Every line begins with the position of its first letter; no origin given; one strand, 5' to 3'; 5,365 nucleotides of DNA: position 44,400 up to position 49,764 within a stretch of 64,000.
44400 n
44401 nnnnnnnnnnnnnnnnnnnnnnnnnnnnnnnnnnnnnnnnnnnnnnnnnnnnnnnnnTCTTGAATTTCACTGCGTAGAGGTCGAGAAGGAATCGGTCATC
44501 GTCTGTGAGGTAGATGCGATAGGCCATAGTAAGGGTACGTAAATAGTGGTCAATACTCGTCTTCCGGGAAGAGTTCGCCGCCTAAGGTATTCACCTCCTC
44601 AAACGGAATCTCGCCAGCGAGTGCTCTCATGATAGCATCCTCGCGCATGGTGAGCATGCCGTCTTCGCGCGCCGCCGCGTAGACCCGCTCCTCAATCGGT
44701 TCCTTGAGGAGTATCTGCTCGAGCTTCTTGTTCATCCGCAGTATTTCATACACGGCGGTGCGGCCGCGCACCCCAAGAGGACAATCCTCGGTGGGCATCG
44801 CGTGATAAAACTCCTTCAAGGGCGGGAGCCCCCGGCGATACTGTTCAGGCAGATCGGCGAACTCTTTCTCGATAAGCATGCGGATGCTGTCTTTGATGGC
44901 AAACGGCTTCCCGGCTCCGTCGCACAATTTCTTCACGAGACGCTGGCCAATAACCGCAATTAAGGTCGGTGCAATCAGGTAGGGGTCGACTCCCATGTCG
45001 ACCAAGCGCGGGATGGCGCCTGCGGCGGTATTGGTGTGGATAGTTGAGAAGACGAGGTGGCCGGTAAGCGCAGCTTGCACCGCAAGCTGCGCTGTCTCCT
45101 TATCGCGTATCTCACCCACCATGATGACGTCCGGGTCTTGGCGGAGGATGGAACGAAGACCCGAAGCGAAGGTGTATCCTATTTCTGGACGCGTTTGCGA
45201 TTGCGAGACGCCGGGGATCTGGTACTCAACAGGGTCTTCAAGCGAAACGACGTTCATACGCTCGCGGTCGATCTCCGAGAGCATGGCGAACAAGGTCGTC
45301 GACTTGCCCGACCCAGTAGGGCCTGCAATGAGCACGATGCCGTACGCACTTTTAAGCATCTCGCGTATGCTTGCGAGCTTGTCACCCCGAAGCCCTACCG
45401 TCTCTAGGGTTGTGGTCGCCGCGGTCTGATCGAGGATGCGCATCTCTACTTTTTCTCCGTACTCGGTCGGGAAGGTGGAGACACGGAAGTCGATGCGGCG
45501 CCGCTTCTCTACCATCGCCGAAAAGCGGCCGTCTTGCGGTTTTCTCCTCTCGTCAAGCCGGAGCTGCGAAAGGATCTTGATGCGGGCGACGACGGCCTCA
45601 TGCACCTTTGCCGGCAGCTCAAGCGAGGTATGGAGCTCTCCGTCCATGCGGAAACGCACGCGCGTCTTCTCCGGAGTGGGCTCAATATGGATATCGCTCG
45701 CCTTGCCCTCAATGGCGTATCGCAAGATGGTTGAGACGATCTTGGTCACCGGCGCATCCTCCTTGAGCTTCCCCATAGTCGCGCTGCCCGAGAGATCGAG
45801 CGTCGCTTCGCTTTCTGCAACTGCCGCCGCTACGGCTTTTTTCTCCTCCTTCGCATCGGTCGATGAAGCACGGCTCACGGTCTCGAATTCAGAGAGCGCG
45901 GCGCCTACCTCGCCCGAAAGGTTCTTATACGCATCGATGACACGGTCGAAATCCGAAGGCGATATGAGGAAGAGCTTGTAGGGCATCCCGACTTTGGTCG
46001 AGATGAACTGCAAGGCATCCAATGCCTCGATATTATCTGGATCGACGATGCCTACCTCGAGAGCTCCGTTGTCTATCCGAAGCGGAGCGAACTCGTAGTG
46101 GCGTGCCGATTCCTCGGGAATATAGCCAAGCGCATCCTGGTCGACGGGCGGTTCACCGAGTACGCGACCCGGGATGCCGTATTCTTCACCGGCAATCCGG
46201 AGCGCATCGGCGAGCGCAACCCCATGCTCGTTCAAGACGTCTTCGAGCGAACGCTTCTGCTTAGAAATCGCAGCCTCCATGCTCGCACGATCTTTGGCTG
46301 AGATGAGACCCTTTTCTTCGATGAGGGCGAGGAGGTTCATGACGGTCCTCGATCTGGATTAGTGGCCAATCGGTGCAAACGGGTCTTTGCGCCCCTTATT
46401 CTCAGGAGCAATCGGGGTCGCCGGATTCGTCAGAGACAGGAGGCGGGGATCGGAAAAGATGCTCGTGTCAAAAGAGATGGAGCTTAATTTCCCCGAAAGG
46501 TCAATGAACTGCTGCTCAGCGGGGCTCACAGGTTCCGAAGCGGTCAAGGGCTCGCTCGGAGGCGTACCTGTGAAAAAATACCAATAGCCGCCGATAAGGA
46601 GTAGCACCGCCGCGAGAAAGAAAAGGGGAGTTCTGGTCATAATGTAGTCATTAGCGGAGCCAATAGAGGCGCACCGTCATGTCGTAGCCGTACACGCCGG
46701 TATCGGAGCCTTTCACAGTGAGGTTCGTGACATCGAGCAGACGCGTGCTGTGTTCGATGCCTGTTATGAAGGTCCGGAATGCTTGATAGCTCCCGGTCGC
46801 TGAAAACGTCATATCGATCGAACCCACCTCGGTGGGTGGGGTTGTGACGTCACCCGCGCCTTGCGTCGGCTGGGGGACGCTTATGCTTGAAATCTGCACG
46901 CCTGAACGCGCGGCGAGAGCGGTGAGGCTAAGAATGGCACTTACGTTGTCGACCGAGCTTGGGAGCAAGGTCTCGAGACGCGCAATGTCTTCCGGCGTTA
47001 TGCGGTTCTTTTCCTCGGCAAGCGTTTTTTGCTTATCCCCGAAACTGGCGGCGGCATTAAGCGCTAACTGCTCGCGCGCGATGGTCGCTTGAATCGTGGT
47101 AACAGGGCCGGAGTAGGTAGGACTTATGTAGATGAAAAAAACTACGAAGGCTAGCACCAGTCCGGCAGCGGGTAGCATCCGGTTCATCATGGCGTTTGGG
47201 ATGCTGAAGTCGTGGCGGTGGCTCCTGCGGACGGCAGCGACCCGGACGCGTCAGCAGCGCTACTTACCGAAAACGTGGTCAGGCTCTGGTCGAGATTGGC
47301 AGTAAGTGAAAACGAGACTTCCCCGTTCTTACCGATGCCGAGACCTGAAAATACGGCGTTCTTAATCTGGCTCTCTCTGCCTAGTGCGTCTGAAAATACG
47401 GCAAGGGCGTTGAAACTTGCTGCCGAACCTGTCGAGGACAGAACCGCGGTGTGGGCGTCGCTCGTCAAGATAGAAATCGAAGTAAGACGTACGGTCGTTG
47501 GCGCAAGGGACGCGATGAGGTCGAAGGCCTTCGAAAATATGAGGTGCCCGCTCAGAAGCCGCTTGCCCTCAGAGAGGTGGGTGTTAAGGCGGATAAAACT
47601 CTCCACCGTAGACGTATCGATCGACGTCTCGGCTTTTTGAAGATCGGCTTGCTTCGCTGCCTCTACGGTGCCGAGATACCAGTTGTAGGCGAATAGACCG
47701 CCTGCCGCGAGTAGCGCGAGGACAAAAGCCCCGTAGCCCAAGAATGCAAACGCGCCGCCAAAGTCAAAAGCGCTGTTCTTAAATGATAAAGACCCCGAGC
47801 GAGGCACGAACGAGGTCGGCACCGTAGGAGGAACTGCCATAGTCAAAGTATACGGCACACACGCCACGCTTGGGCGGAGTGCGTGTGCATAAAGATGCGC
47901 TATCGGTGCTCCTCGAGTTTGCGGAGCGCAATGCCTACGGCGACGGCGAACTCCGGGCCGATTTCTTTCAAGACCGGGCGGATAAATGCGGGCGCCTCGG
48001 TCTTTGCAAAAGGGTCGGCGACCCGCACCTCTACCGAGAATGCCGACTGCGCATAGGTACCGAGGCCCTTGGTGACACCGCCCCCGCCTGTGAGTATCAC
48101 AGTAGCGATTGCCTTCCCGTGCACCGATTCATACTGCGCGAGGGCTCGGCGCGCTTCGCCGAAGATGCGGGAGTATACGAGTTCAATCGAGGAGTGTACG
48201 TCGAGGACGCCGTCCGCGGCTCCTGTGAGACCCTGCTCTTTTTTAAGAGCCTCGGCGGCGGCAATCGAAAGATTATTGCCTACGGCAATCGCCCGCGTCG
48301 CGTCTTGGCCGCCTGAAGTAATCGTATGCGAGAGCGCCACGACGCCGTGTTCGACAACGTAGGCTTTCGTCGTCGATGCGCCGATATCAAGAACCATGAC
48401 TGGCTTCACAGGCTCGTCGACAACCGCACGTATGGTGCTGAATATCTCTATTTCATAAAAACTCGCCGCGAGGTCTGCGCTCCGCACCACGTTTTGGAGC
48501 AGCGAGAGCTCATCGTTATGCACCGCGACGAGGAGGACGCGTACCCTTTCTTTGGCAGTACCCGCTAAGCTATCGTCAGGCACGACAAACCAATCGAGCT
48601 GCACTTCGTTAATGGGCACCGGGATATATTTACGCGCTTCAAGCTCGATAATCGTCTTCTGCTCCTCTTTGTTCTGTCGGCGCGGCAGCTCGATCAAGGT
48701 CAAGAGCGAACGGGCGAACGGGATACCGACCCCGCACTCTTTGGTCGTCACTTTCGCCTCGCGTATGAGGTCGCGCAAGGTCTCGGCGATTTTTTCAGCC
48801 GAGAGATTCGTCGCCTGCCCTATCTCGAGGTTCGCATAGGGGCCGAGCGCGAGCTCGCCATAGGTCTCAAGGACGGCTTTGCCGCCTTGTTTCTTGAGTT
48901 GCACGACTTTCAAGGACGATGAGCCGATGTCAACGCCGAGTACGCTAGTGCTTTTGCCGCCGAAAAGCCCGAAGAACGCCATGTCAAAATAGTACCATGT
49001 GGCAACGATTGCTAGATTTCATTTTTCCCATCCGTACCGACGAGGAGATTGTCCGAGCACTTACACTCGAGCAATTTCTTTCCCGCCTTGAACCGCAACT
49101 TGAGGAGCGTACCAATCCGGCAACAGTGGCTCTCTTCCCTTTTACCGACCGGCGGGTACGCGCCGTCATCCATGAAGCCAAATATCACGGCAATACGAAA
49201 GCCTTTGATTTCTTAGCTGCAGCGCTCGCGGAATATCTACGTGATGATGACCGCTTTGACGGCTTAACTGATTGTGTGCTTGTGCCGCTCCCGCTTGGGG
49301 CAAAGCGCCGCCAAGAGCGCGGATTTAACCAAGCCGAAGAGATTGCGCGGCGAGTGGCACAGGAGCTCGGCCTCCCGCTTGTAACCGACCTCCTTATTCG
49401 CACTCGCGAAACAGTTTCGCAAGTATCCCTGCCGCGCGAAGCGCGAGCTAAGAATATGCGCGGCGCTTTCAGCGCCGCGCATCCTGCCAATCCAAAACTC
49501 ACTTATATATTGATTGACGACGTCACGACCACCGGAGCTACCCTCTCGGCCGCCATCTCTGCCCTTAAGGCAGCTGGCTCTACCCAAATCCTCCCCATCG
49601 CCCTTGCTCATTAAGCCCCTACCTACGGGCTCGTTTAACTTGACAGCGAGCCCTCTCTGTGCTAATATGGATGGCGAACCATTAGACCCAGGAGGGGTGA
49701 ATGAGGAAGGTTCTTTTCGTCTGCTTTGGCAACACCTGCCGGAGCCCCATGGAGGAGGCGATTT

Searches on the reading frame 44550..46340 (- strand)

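Call 55: search_protein_families(library=pfam, proteins=[window:44550-46340:-], max_evalue=0.001)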
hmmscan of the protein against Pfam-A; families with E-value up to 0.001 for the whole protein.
window:44550-46340:- (596 aa): 4 families
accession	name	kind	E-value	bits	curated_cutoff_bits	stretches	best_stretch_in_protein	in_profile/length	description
PF00437.27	T2SSE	-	6.7e-115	384.1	24.9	1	192-584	2-369/370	Type II/IV secretion system protein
PF05157.20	MshEN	-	4.5e-15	55.8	23.1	1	54-140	1-85/90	MshEN domain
PF13191.12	AAA_16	-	0.00043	21.3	32.6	1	320-381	7-64/167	AAA ATPase domain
PF25199.1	nSTAND_NTPase5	-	0.00087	19.6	34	0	330-369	38-78/145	Novel STAND NTPase 5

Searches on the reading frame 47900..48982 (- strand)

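Call 55: search_protein_families(library=pfam, proteins=[window:47900-48982:-], max_evalue=0.001)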
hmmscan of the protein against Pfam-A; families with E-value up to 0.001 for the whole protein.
window:47900-48982:- (360 aa): 3 families
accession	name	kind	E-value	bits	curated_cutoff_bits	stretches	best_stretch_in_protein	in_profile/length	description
PF11104.14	PilM_2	-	2.1e-41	142.5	27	1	16-355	1-339/340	Type IV pilus assembly protein PilM;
PF14450.12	FtsA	-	2.7e-13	50.8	31.8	1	196-350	1-127/127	Cell division protein FtsA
PF06723.19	MreB_Mbl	-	4.3e-05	23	27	0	268-323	248-305/327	MreB/Mbl protein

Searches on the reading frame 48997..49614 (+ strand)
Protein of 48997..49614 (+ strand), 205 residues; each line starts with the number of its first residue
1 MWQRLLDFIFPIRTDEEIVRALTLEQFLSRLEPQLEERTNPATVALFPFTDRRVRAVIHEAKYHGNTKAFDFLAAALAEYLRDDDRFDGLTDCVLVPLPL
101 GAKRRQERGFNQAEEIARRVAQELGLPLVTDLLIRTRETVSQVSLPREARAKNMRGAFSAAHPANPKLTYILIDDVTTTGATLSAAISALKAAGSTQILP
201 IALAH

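Call 55: search_protein_families(library=pfam, proteins=[window:48997-49614:+], max_evalue=0.001)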
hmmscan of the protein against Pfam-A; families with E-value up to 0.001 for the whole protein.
window:48997-49614:+ (205 aa): 1 family
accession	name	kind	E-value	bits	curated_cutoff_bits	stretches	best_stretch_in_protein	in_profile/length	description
PF00156.33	Pribosyltran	-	2.6e-06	27.3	26.3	1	114-198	41-118/158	Phosphoribosyl transferase domain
